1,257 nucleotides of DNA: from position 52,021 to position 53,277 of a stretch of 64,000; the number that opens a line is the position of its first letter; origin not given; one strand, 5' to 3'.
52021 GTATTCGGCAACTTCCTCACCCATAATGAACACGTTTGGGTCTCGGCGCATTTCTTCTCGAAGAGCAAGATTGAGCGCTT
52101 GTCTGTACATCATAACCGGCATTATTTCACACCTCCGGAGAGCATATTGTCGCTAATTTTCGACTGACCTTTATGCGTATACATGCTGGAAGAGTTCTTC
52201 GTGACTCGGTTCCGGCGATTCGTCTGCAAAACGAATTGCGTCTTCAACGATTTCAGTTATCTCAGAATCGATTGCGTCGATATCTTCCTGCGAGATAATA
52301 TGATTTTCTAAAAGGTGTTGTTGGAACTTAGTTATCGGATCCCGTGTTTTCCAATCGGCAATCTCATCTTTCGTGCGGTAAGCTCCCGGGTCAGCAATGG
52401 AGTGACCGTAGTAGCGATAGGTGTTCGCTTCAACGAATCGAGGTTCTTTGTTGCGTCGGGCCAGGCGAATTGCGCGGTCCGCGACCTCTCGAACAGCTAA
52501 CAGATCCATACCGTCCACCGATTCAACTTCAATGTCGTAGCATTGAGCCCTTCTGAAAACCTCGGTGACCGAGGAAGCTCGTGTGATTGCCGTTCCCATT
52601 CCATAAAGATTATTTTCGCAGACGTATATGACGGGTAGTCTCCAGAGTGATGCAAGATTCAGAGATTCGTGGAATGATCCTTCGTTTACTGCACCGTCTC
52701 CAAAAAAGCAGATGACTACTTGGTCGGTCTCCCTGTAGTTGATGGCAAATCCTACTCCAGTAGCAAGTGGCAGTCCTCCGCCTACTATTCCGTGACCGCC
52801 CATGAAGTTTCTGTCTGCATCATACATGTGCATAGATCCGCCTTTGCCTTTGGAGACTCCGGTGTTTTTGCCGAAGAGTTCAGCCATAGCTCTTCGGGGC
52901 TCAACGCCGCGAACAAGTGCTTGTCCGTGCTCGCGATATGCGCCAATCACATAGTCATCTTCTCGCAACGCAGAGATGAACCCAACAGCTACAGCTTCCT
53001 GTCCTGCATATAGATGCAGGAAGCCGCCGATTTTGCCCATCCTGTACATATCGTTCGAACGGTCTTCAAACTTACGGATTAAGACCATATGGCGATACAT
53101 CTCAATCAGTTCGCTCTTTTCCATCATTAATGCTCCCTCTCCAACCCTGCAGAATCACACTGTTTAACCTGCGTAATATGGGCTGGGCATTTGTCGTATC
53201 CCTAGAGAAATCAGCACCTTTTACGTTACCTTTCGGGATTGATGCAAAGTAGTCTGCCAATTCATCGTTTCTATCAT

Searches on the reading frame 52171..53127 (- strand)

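Call 48: search_protein_families(library=pfam, proteins=[window:52171-53127:-], max_evalue=0.0001)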
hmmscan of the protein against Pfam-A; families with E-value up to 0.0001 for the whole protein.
window:52171-53127:- (318 aa): 3 families
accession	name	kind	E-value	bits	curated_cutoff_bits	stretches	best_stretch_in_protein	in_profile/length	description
PF00676.26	E1_dh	-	8.9e-92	307.7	22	1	13-308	2-298/300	Dehydrogenase E1 component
PF02775.26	TPP_enzyme_C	-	2.5e-07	31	21.9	1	105-177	18-87/151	Thiamine pyrophosphate enzyme, C-terminal TPP binding domain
PF00456.26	Transketolase_N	-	7.5e-05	22.3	22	1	134-242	143-249/334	Transketolase, thiamine diphosphate binding domain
